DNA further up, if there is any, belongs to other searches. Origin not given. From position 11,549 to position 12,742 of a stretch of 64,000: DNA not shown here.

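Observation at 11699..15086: Translationally coupled small protein, transmembrane SMC/Rad50-like ATPase and periplasmic PstS-like protein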

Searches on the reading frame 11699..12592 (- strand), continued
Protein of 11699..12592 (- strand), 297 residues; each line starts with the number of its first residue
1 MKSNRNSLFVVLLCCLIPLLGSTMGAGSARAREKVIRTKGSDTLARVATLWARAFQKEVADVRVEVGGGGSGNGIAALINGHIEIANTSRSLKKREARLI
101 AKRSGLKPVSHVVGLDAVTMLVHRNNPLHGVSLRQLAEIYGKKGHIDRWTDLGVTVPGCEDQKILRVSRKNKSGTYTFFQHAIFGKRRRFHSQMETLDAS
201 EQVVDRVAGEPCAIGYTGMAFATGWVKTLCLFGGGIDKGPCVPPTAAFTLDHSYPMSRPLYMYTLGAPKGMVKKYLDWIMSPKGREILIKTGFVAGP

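Call 47: find_encoding_contigs(protein=P0252, flank=6000, max_places=1)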
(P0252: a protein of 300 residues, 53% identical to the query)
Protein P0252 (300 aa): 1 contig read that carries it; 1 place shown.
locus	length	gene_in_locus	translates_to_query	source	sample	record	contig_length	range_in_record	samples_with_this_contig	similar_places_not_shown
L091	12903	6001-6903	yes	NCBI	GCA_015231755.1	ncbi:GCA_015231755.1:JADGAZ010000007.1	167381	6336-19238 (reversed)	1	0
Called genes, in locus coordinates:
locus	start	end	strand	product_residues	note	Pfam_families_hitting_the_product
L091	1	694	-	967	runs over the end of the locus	PF02739:5_3_exonuc_N, PF01367:5_3_exonuc, PF01612:DNA_pol_A_exo1, PF00476:DNA_pol_A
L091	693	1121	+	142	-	PF11191:DUF2782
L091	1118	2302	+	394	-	PF03825:Nuc_H_symport, PF07690:MFS_1, PF12832:MFS_1_like, PF07690:MFS_1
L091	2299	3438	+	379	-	-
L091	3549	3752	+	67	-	-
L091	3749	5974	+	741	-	PF13476:AAA_23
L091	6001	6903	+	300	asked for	PF12849:PBP_like_2, PF13531:SBP_bac_11 (faint), PF12727:PBP_like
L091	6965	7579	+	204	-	PF09335:VTT_dom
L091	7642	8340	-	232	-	-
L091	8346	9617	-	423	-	PF02463:SMC_N (faint), PF13304:AAA_21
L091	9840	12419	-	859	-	PF02861:Clp_N, PF23569:NBD_SMAX1, PF00004:AAA, PF17871:AAA_lid_9, PF00004:AAA (weak), PF07724:AAA_2, PF07728:AAA_5, PF10431:ClpB_D2-small, +5 more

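Call 48: find_encoding_contigs(protein=P0258, flank=6000, max_places=1)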
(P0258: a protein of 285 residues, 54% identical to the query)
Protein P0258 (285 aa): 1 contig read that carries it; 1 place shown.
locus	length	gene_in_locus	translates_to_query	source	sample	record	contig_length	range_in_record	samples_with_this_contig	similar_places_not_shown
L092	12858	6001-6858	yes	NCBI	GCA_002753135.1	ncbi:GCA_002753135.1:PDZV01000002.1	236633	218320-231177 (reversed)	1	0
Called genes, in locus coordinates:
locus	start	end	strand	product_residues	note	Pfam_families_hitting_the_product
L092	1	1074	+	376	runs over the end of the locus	PF00072:Response_reg, PF00512:HisKA, PF02518:HATPase_c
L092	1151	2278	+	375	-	PF01306:LacY_symp (weak), PF03825:Nuc_H_symport, PF07690:MFS_1, PF12832:MFS_1_like, PF07690:MFS_1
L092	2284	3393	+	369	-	-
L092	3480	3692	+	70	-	-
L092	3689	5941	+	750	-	PF02463:SMC_N (weak), PF13476:AAA_23, PF13555:AAA_29 (weak)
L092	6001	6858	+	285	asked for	PF12849:PBP_like_2, PF13531:SBP_bac_11 (weak), PF12727:PBP_like (weak)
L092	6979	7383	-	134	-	PF03625:DUF302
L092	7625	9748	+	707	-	PF00317:Ribonuc_red_lgN, PF02867:Ribonuc_red_lgC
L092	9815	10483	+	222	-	PF12637:TSCPD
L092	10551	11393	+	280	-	PF01435:Peptidase_M48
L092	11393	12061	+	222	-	PF00834:Ribul_P_3_epim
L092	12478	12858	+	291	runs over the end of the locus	PF20582:UPF0758_N (weak), PF04002:RadC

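Call 49: find_encoding_contigs(protein=P0347, flank=6000, max_places=1)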
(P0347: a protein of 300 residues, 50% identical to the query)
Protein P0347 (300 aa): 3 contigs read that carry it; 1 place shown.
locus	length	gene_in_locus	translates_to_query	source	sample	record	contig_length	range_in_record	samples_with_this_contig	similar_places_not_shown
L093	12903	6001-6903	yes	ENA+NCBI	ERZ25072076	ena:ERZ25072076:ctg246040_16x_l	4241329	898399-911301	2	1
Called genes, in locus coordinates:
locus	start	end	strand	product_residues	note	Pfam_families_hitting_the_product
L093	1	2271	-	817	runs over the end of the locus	PF03477:ATP-cone, PF01676:Metalloenzyme, PF10143:PhosphMutase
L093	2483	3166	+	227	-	PF00072:Response_reg, PF23198:PDE8A_N (weak), PF00486:Trans_reg_C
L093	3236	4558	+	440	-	PF08448:PAS_4, PF00512:HisKA, PF02518:HATPase_c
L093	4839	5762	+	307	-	PF12760:Zn_ribbon_IS1595, PF12762:DDE_Tnp_IS1595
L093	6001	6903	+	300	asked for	PF12849:PBP_like_2, PF13531:SBP_bac_11 (faint), PF12727:PBP_like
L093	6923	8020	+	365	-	PF01895:PhoU, PF01451:LMWPc (weak)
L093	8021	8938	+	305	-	PF00528:BPD_transp_1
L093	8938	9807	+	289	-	PF00528:BPD_transp_1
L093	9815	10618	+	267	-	PF00005:ABC_tran, PF13304:AAA_21 (faint)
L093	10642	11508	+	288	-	PF00005:ABC_tran, PF13304:AAA_21 (faint)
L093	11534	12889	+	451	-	PF07396:Porin_O_P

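Call 60: search_protein_families(library=pfam, proteins=[L091:2299-3435:+, L092:2284-3390:+], max_evalue=1)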
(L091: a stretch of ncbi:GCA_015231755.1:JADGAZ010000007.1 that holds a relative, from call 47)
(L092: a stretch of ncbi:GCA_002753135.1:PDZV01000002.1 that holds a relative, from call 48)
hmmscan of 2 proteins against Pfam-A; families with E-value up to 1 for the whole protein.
L091:2299-3435:+ (379 aa): 5 families
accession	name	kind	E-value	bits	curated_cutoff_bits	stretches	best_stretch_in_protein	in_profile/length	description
PF14397.11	ATPgrasp_ST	-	0.0089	15.7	31.4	1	62-85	234-258/278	Sugar-transfer associated ATP-grasp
PF02655.19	ATP-grasp_3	-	0.01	16.3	23.2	1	278-367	26-112/160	ATP-grasp domain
PF03133.20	TTL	-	0.15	11.7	20.1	1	268-360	47-137/292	Tubulin-tyrosine ligase family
PF14398.11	ATPgrasp_YheCD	-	0.26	10.9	26.8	1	261-300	25-65/255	YheC/D like ATP-grasp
PF14403.11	CP_ATPgrasp_2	-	0.28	10.5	32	1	266-348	271-358/374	Circularly permuted ATP-grasp type 2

L092:2284-3390:+ (369 aa): 1 family
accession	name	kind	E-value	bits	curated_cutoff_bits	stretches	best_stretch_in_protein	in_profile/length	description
PF02655.19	ATP-grasp_3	-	0.0016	19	23.2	1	259-312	20-70/160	ATP-grasp domain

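Call 77: search_protein_families(library=ncbifam, proteins=[P0233, P0271, P0252, P0258, P0236, P0242, P0347, P0291, P0302, P0340], max_evalue=1e-20)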
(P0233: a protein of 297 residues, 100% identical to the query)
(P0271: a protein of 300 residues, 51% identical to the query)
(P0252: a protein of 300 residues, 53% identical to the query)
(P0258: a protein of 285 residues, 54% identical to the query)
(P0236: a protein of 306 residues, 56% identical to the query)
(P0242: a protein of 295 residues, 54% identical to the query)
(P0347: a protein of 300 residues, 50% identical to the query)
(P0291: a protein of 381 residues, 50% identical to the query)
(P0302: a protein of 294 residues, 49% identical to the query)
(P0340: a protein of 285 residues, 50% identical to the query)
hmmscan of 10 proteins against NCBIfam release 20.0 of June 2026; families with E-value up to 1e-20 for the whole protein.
P0233 (297 aa): 1 family
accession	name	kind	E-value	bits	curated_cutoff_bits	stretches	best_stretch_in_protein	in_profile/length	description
TIGR02136.1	ptsS_2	subfamily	3.5e-57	193.8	206.6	1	27-295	29-294/295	phosphate ABC transporter substrate-binding protein PstS family protein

P0271 (300 aa): 2 families
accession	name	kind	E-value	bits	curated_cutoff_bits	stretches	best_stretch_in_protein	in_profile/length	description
TIGR02136.1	ptsS_2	subfamily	1.7e-59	201.4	206.6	1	28-292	31-295/295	phosphate ABC transporter substrate-binding protein PstS family protein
TIGR00975.1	3a0107s03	equivalog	1.7e-22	79.9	205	0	35-245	2-225/315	phosphate ABC transporter substrate-binding protein PstS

P0252 (300 aa): 1 family
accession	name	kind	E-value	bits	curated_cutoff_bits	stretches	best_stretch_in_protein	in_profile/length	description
TIGR02136.1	ptsS_2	subfamily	7.2e-54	183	206.6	1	30-298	28-294/295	phosphate ABC transporter substrate-binding protein PstS family protein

P0258 (285 aa): 1 family
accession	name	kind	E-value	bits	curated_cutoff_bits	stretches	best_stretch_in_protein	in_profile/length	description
TIGR02136.1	ptsS_2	subfamily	9.9e-59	198.9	206.6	1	9-272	32-295/295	phosphate ABC transporter substrate-binding protein PstS family protein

P0236 (306 aa): 1 family
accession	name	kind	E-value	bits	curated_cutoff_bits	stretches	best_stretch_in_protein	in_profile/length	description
TIGR02136.1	ptsS_2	subfamily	9.1e-59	199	206.6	1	29-290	39-295/295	phosphate ABC transporter substrate-binding protein PstS family protein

P0242 (295 aa): 1 family
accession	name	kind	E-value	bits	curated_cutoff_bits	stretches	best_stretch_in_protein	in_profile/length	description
TIGR02136.1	ptsS_2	subfamily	3.1e-53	180.9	206.6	1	22-292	30-294/295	phosphate ABC transporter substrate-binding protein PstS family protein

P0347 (300 aa): 1 family
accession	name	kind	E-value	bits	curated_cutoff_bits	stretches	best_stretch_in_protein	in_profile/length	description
TIGR02136.1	ptsS_2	subfamily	2.6e-65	220.6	206.6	1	6-286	6-294/295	phosphate ABC transporter substrate-binding protein PstS family protein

P0291 (381 aa): 1 family
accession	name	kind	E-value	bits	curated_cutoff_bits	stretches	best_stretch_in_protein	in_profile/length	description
TIGR02136.1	ptsS_2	subfamily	3.5e-71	239.8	206.6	1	74-367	3-294/295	phosphate ABC transporter substrate-binding protein PstS family protein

P0302 (294 aa): 1 family
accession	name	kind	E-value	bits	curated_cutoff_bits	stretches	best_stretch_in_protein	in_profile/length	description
TIGR02136.1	ptsS_2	subfamily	1e-72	244.8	206.6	1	31-287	40-294/295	phosphate ABC transporter substrate-binding protein PstS family protein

P0340 (285 aa): 1 family
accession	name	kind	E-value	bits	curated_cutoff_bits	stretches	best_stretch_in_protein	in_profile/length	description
TIGR02136.1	ptsS_2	subfamily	1.2e-63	215.1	206.6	1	19-277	39-294/295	phosphate ABC transporter substrate-binding protein PstS family protein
